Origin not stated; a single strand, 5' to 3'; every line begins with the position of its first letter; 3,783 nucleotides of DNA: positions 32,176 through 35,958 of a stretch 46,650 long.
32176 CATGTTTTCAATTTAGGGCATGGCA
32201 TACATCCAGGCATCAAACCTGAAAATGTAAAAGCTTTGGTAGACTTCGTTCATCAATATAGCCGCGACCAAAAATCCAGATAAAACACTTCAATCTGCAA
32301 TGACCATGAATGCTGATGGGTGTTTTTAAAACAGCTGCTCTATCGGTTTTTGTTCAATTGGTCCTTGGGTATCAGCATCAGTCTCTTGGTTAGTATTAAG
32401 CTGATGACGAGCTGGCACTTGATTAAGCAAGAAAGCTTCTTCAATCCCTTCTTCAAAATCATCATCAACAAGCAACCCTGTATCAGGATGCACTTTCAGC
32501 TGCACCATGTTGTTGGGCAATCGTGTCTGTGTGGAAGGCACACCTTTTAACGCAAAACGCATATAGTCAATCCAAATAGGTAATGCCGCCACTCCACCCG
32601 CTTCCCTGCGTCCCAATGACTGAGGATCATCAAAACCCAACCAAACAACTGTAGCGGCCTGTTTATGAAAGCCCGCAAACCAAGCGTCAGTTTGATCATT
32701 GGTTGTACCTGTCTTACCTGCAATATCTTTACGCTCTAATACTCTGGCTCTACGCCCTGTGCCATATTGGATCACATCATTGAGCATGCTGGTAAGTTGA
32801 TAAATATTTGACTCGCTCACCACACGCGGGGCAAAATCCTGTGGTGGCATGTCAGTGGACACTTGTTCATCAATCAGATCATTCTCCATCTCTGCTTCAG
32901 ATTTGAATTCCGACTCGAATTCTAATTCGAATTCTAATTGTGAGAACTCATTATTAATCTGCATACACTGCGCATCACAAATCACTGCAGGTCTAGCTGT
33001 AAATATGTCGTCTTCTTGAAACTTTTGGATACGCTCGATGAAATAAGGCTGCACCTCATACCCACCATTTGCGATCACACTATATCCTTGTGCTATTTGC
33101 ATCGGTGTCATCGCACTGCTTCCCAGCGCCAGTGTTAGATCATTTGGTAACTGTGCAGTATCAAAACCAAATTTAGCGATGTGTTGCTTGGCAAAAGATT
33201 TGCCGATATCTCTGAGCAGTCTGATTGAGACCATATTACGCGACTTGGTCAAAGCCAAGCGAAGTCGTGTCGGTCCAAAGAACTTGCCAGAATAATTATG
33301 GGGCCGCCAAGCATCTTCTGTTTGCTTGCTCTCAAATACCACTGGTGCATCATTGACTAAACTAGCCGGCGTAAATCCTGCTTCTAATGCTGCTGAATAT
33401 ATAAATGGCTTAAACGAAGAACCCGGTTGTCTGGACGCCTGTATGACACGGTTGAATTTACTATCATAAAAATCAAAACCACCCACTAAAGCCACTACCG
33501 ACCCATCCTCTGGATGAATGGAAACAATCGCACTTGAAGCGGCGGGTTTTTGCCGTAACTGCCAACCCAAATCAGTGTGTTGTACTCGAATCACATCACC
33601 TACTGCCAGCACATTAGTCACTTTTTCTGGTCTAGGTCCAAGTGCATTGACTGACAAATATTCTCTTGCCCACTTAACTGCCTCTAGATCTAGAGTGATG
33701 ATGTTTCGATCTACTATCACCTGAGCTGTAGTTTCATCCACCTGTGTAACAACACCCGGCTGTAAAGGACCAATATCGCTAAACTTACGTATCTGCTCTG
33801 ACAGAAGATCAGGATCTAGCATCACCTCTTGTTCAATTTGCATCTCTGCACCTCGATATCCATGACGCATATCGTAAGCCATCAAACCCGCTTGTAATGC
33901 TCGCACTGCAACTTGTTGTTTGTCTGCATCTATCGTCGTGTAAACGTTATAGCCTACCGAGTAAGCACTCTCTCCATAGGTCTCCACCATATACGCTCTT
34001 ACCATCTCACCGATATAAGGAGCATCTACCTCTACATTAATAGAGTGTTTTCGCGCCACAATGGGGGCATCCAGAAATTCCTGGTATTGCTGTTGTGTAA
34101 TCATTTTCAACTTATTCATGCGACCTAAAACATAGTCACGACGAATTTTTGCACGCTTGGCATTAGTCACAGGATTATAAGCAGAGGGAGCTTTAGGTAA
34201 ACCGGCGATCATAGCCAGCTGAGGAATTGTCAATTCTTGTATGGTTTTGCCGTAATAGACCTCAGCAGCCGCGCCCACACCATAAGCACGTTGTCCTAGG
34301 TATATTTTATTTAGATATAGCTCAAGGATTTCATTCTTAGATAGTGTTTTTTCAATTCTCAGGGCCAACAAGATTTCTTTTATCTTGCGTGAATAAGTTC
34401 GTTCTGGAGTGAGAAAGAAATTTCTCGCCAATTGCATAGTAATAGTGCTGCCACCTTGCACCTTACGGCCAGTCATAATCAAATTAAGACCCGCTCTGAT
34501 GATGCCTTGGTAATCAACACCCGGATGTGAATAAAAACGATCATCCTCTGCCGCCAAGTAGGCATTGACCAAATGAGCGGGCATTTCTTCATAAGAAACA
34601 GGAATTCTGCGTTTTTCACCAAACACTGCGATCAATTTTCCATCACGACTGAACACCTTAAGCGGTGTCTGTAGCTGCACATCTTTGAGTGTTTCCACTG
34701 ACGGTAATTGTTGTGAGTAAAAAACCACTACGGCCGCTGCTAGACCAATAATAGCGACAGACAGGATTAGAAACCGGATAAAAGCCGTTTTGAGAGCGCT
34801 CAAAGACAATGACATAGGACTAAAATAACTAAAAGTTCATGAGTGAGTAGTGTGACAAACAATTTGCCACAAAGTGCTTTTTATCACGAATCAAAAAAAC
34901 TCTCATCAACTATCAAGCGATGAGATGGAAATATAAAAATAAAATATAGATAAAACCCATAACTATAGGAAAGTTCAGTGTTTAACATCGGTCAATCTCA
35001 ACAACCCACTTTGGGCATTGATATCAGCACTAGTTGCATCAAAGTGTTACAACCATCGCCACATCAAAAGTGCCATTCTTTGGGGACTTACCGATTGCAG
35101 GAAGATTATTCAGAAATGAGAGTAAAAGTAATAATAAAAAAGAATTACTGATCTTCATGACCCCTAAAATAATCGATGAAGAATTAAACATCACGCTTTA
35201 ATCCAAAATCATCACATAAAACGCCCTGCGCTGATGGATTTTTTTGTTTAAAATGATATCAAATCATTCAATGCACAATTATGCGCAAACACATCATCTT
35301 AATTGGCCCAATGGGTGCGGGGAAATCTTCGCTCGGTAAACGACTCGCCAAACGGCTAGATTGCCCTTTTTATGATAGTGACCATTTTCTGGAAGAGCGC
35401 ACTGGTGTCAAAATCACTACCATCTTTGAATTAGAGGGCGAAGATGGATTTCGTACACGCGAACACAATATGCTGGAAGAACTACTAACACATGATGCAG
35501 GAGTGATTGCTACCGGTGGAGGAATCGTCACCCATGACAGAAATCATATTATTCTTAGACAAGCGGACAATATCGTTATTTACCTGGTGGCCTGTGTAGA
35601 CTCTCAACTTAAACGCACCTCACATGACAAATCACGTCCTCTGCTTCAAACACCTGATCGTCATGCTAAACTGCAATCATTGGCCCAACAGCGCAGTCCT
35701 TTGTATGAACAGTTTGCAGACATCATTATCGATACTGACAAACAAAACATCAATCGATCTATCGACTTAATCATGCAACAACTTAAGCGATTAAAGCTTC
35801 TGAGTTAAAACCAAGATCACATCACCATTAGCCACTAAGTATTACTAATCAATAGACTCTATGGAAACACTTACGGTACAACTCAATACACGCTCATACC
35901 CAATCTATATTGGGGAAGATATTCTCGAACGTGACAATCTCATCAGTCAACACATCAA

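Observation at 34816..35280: Deletion scar of the type IV pilus pilMNOPQ operon: pilM 5' end fused to pilQ 3' end between ponA and aroK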

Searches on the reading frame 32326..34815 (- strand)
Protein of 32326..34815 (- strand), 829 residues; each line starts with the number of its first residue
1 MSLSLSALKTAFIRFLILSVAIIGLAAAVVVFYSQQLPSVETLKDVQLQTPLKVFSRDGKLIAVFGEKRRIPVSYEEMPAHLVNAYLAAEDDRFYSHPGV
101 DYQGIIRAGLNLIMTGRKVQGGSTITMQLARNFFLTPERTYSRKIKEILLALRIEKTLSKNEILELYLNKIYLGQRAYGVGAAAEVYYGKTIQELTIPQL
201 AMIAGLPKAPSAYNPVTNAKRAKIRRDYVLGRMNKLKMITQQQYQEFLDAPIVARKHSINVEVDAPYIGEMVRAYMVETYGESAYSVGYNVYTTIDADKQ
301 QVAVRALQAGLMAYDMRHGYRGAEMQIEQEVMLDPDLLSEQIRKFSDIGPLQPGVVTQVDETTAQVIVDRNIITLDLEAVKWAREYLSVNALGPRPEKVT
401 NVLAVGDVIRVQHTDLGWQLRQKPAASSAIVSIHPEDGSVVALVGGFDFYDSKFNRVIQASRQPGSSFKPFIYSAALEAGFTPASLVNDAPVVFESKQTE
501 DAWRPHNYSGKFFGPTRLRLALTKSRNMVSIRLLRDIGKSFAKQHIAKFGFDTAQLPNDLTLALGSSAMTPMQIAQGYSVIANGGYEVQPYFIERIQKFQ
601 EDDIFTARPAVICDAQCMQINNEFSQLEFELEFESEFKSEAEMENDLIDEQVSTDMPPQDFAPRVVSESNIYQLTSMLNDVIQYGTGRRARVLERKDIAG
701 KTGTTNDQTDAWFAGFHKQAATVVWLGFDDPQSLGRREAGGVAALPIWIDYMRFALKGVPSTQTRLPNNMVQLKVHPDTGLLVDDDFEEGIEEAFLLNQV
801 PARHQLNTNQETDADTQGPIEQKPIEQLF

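Call 3: search_protein_families(library=pfam, proteins=[window:32326-34815:-], max_evalue=10)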
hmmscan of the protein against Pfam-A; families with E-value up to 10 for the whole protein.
window:32326-34815:- (829 aa): 3 families
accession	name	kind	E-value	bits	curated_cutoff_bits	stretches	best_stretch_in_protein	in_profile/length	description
PF00912.28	Transgly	-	8.4e-67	224.5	27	1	59-233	2-177/178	Transglycosylase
PF00905.27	Transpeptidase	-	4e-32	112.1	22.1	1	429-739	2-285/299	Penicillin binding protein transpeptidase domain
PF17092.11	PCB_OB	-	1.8e-24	87.1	27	1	320-425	1-110/111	Penicillin-binding protein OB-like domain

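Call 4: search_protein_families(library=ncbifam, proteins=[window:32326-34815:-], max_evalue=10)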
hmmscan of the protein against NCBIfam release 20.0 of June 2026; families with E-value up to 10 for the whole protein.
window:32326-34815:- (829 aa): 17 families
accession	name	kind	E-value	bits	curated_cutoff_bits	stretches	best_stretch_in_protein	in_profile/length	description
NF008643.0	PRK11636.1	equivalog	1.5e-240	800.9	1263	1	15-804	7-831/850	peptidoglycan glycosyltransferase/peptidoglycan DD-transpeptidase MrcA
TIGR02074.1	PBP_1a_fam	subfamily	1.3e-179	598.5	508.75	1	69-757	1-534/535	PBP1A family penicillin-binding protein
NF051885.1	tranpepglycosPbpC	equivalog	5.5e-146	487.7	900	3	13-313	15-316/632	multimodular transpeptidase-transglycosylase PbpC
TIGR02071.1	PBP_1b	equivalog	1.8e-118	396.7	717.75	3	39-317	113-398/729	penicillin-binding protein 1B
TIGR02073.1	PBP_1c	equivalog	1.8e-99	334.3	494.2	3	54-309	14-262/728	penicillin-binding protein 1C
NF007061.0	PRK09506.1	equivalog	1.1e-86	291.4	1120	3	31-316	172-461/825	bifunctional glycosyl transferase/transpeptidase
NF011423.0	PRK14850.1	equivalog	1.2e-81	275.3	1275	3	49-316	133-407/764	penicillin-binding protein 1b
NF038272.1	strep_PBP1A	exception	1.3e-81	274.8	1075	3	6-302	6-307/658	penicillin-binding protein PBP1A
NF038276.1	strep_PBP2A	exception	1.7e-75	254.7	1100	3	14-301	41-330/716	penicillin-binding protein PBP2A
NF008414.0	PRK11240.1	equivalog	3.7e-64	217.1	1121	3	53-254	44-247/774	peptidoglycan glycosyltransferase PbpC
NF038274.1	strep_PBP1B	exception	4.9e-52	177.2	1225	3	13-233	18-250/745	penicillin-binding protein PBP1B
NF010008.0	PRK13481.1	equivalog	7.6e-43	146.7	270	1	72-248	82-264/269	glycosyltransferase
TIGR02070.1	mono_pep_trsgly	equivalog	1.1e-37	129.7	182.65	1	71-237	56-222/224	monofunctional biosynthetic peptidoglycan transglycosylase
TIGR03423.1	pbp2_mrdA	equivalog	1.6e-20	73.2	455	3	454-553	297-392/593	penicillin-binding protein 2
TIGR02214.1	spoVD_pbp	equivalog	6.6e-10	38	688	3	661-708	451-497/636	stage V sporulation protein D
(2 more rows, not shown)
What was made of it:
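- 32326..34815 (-): ponA (PBP1A, 829 aa), the left boundary gene, divergent from pilM. Pfam Transgly/PCB_OB/Transpeptidase; NCBIfam MrcA (calls 3, 4).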

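Call 11: find_related_loci(query=window:32326-34815:-, collection=genome_contigs, flank=10000)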
Query window:32326-34815:- (829 aa) in genome_contigs; peptide patterns used: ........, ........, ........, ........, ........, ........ (x = any residue, [..] = any of these).
41 stretches matched a pattern; 23 encode a relative of the query (tblastn E <= 1e-3); 23 distinct loci.
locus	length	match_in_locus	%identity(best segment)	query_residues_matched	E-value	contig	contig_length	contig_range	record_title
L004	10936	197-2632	86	1-829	0e+0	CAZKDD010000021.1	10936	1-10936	MAG TPA_asm: uncultured Thiotrichales bacterium isolate binchicken_co293_314 genome assembly, contig: NODE_8948_length_1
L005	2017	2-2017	86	39-726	0e+0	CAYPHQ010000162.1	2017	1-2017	MAG TPA_asm: uncultured Thiotrichales bacterium isolate SRP134809_co1_386 genome assembly, contig: NODE_118430_length_20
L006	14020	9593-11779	52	22-785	0e+0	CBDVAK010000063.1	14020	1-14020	MAG TPA_asm: uncultured Candidatus Competibacteraceae bacterium isolate SRR22302373_binner13_Refined_115 genome assembly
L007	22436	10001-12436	51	12-814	0e+0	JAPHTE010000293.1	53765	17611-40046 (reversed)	MAG: Lysobacterales bacterium isolate N1M-Bin_12 c_000000313260, whole genome shotgun sequence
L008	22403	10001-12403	50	31-803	0e+0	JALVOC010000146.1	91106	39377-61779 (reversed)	MAG: Chromatiales bacterium isolate A3_maxbin2_scaf2bin.437 A3_NODE_40_length_91106_cov_5.364689, whole genome shotgun s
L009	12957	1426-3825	51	31-801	0e+0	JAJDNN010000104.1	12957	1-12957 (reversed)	MAG: Proteobacteria bacterium isolate ALJrbin.36 k141_6273810, whole genome shotgun sequence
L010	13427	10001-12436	50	34-819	0e+0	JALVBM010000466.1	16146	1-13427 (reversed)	MAG: Chromatiales bacterium isolate 134-614_maxbin2_scaf2bin.046 134-614_scaffold_740_c1, whole genome shotgun sequence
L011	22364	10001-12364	47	12-802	0e+0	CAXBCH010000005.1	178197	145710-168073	MAG TPA_asm: uncultured Haliea sp. isolate ERR2762129_binner13_Refined_31 genome assembly, contig: ERZ3421489.77, whole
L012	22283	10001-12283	46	9-795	0e+0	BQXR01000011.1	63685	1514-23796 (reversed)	MAG: Thiomicrorhabdus sp. ISEC-1 DNA, ISEC1CON11, whole genome shotgun sequence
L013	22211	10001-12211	46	36-801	0e+0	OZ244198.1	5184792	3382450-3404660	MAG: Arenicellales bacterium isolate acf98f22-c3a9-4478-9d88-117e57475e35 genome assembly, chromosome: 1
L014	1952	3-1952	51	78-694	0e+0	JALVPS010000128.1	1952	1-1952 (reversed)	MAG: Gammaproteobacteria bacterium isolate A3_metabat1_scaf2bin.186 A3_NODE_174387_length_1952_cov_3.484384, whole genom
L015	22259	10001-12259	39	23-826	0e+0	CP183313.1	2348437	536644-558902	Neisseriaceae bacterium B1 chromosome, complete genome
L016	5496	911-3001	41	23-773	0e+0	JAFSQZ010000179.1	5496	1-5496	MAG: Neisseriaceae bacterium isolate RGIG3394 Goat_Reticulum.Co__c1712555, whole genome shotgun sequence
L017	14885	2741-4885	41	8-760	4e-173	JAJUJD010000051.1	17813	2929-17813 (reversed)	MAG: Alcaligenaceae bacterium isolate bin108 k141_394936_length_17813_cov_68.3240, whole genome shotgun sequence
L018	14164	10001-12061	41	36-760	4e-172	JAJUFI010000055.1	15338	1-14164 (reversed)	MAG: Alcaligenaceae bacterium isolate bin7 k141_276061_length_15338_cov_61.2160, whole genome shotgun sequence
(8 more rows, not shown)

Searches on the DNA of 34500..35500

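Call 60: search_rna_families(source=window, start=34500, end=35500, threshold=evalue, max_evalue=1)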
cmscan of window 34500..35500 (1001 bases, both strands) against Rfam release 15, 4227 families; matches with E-value up to 1: 2.
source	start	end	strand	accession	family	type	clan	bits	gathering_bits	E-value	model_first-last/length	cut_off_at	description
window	34534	34723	+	RF02812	asponA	Gene; antisense;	-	21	113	0.00075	1-295/295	no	anti ponA RNA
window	35197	35302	-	RF01295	SCARNA7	Gene; snRNA; snoRNA; scaRNA;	-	16.5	65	0.12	1-330/330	no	Small Cajal body-specific RNA 7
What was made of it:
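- Tried and rejected: Rfam at a permissive threshold gave only sub-threshold noise: asponA at 21 bits against 113, inside ponA; SCARNA7 (call 60).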

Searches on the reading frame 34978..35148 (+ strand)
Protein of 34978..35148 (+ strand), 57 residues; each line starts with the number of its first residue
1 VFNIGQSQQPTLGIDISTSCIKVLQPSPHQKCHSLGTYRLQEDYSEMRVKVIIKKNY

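Call 3: search_protein_families(library=pfam, proteins=[window:34978-35148:+], max_evalue=10)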
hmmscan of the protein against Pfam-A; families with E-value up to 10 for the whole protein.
seq(57 aa): 0 families

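Call 4: search_protein_families(library=ncbifam, proteins=[window:34978-35148:+], max_evalue=10)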
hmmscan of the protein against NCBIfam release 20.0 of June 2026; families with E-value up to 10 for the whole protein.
seq(57 aa): 0 families

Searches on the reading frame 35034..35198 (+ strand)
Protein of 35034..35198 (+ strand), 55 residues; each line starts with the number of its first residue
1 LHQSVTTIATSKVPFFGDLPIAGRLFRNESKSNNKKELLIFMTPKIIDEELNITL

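Call 3: search_protein_families(library=pfam, proteins=[window:35034-35198:+], max_evalue=10)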
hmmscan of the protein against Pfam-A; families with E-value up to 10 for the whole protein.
seq(55 aa): 1 family
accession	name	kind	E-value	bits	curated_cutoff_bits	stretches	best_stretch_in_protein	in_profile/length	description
PF00263.26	Secretin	-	8.8e-14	51.9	27.5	1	3-48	124-169/169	Bacterial type II and III secretion system protein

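Call 4: search_protein_families(library=ncbifam, proteins=[window:35034-35198:+], max_evalue=10)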
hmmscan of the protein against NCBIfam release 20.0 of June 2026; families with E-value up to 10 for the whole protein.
seq(55 aa): 8 families
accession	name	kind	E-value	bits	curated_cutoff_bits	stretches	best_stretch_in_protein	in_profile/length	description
TIGR02515.1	IV_pilus_PilQ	subfamily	4.3e-15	55.6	284.35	1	4-47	384-427/428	type IV pilus secretin PilQ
TIGR02517.1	type_II_gspD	equivalog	4.9e-14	51.7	351.35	1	6-50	549-593/600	type II secretion system secretin GspD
NF042912.1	Amuc_1098_fam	equivalog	4.1e-11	41.7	750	1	10-48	759-797/805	Amuc_1098 family type IV pilus outer membrane protein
TIGR02519.1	pilus_MshL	equivalog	9.3e-11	41.3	250.2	1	6-47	249-290/290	pilus (MSHA type) biogenesis protein MshL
NF010083.0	PRK13568.1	equivalog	1.5e-10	40.4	554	1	3-48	373-418/419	DNA uptake porin HofQ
NF007851.2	PRK10560.1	exception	3e-09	36.2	598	1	9-49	371-411/412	DNA uptake porin HofQ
TIGR02516.1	type_III_yscC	equivalog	1.2e-07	30.7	238.45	1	7-48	421-462/463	type III secretion system outer membrane ring subunit SctC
NF011873.0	PRK15346.1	equivalog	0.0011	17.8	524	1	3-34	450-481/499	EscC/YscC/HrcC family type III secretion system outer membrane ring protein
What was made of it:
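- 35062..35201 (+): pilQ remnant: the last 46 codons (47 if the shared GCC codon at 35058-35060 is counted) plus the stop at 35199-35201. Secretin C-terminal motif ................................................*. Pfam PF00263 E 8.8e-14; TIGR02515 PilQ (calls 3, 4).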

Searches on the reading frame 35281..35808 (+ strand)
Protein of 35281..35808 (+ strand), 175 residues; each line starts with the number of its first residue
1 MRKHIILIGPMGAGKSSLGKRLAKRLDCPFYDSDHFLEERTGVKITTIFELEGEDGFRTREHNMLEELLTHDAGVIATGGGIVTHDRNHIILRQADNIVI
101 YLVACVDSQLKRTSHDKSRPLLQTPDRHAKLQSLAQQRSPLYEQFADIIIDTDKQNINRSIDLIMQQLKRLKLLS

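Call 3: search_protein_families(library=pfam, proteins=[window:35281-35808:+], max_evalue=10)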
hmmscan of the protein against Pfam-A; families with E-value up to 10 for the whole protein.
window:35281-35808:+ (175 aa): 23 families
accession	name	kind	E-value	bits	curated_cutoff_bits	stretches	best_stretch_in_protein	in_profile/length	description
PF01202.28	SKI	-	2.1e-51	174.6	22.1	1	11-168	1-158/159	Shikimate kinase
PF13238.12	AAA_18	-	2.1e-06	28.6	29.4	1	5-110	1-105/128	AAA domain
PF13671.12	AAA_33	-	2.3e-05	25.2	27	1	5-106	2-105/143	AAA domain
PF02224.24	Cytidylate_kin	-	2.4e-05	24.6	26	1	8-36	4-32/211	Cytidylate kinase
PF13189.12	Cytidylate_kin2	-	0.0004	21.1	28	1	9-48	6-47/176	Cytidylate kinase-like family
PF13401.12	AAA_22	-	0.0023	18.7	27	1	2-31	5-37/130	AAA domain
PF07728.20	AAA_5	-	0.0027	18.2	22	1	4-29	1-27/139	AAA domain (dynein-related subfamily)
PF00004.35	AAA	-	0.0068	17.3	21.2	1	5-32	1-28/131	ATPase family associated with various cellular activities (AAA)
PF13521.12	AAA_28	-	0.0092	16.7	27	1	5-29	2-26/164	AAA domain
PF13191.12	AAA_16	-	0.02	15.8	32.6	1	4-27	26-49/167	AAA ATPase domain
PF00625.27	Guanylate_kin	-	0.029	14.5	25.2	1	2-25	2-25/182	Guanylate kinase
PF08298.17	AAA_PrkA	-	0.041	13.4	25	1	3-27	86-110/358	PrkA AAA domain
PF02367.23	TsaE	-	0.043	14.2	26.6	1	3-28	22-47/128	Threonylcarbamoyl adenosine biosynthesis protein TsaE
PF10662.15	PduV-EutP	-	0.047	13.9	21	1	3-24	2-23/143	Ethanolamine utilisation - propanediol utilisation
PF13207.12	AAA_17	-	0.055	14.2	27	1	9-44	2-38/136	AAA domain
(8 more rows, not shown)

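Call 4: search_protein_families(library=ncbifam, proteins=[window:35281-35808:+], max_evalue=10)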
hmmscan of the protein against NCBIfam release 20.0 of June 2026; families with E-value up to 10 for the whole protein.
window:35281-35808:+ (175 aa): 32 families (the best 25 are shown)
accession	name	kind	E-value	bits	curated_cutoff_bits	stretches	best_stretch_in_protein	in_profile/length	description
NF003456.0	PRK05057.1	equivalog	1.1e-51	175.1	195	1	2-169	4-171/173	shikimate kinase AroK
NF010552.0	PRK13946.1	equivalog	9e-42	142.9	186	1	2-170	23-189/198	shikimate kinase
NF010553.0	PRK13947.1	equivalog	1.4e-39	136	204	1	3-172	2-169/173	shikimate kinase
NF002988.0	PRK03731.1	equivalog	3.1e-32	111.7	161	1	1-168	1-168/174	shikimate kinase AroL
NF010554.0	PRK13948.1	equivalog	1.3e-31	109.7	217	1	4-169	12-174/192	shikimate kinase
NF010555.0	PRK13949.1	equivalog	3.4e-30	105.4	180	1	3-170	2-171/175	shikimate kinase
NF010556.0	PRK13951.1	equivalog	2.7e-29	102.4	560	1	4-168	2-159/492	bifunctional shikimate kinase AroK/3-dehydroquinate synthase AroB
NF040667.1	hom_kin_desulfo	exception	5.9e-29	101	197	1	4-169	2-163/163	homoserine kinase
NF006015.0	PRK08154.1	subfamily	2.2e-28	99.3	204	1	2-169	136-303/314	anaerobic benzoate catabolism transcriptional regulator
NF006610.0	PRK09169.1-4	subfamily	2.8e-25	87.2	4299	1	3-157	2866-3018/3056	hypothetical protein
NF010627.0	PRK14021.1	equivalog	1.8e-23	82.8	565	1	4-165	8-175/542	bifunctional shikimate kinase/3-dehydroquinate synthase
NF001866.0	PRK00625.1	equivalog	2.2e-15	57.2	142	1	3-153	1-150/173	shikimate kinase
NF004861.0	PRK06217.1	equivalog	2.1e-06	27.3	203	1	3-115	2-103/183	hypothetical protein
TIGR01313.1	therm_gnt_kin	subfamily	3.8e-06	26.7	113.75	1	5-117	1-116/164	gluconokinase, GntK/IdnK-type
NF005994.0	PRK08118.1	equivalog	1.1e-05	25.6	215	1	3-113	2-100/172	DNA topology modulation protein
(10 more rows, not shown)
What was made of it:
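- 35281..35808 (+): aroK (shikimate kinase), the right boundary gene. Pfam SKI E 2e-51; NCBIfam AroK (calls 3, 4).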

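Call 5: find_related_loci(query=window:35281-35808:+, collection=genome_contigs, flank=10000)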
Query window:35281-35808:+ (175 aa) in genome_contigs; peptide patterns used: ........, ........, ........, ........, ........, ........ (x = any residue, [..] = any of these).
147 stretches matched a pattern; 3 encode a relative of the query (tblastn E <= 1e-3); 3 distinct loci.
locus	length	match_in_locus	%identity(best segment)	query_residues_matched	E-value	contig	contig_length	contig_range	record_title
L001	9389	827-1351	89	1-175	4e-105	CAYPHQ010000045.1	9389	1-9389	MAG TPA_asm: uncultured Thiotrichales bacterium isolate SRP134809_co1_386 genome assembly, contig: NODE_14644_length_938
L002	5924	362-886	85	1-175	4e-101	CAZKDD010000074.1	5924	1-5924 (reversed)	MAG TPA_asm: uncultured Thiotrichales bacterium isolate binchicken_co293_314 genome assembly, contig: NODE_23130_length_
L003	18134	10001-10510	42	4-173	2e-39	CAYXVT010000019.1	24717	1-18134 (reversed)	MAG TPA_asm: Uncultured Candidatus Berkiella sp. isolate SRP170004_co1_105 genome assembly, contig: NODE_3032_length_247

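Call 20: find_related_loci(query=window:35281-35808:+, collection=metagenome_contigs, flank=10000)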
Query window:35281-35808:+ (175 aa) in metagenome_contigs; peptide patterns used: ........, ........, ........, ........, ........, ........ (x = any residue, [..] = any of these).
183 stretches matched a pattern; 11 encode a relative of the query (tblastn E <= 1e-3); 11 distinct loci.
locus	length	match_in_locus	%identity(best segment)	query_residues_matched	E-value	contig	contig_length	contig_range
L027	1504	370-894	100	1-175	1e-126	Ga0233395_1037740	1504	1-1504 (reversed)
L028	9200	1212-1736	89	1-175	1e-104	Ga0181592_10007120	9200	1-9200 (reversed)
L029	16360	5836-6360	89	1-175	1e-104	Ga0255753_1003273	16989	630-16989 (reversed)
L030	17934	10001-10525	89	1-175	1e-104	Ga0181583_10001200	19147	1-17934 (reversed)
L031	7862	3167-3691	89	1-175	1e-104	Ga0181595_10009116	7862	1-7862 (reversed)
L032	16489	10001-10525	89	1-175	1e-104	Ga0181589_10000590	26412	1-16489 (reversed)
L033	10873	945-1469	89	1-175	1e-104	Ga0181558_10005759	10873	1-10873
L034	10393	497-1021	88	1-175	2e-103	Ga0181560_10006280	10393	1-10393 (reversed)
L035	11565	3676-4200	88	1-175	3e-103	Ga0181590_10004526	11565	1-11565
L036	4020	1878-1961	50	3-30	7e-5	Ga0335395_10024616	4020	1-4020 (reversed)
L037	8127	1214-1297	50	3-30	8e-5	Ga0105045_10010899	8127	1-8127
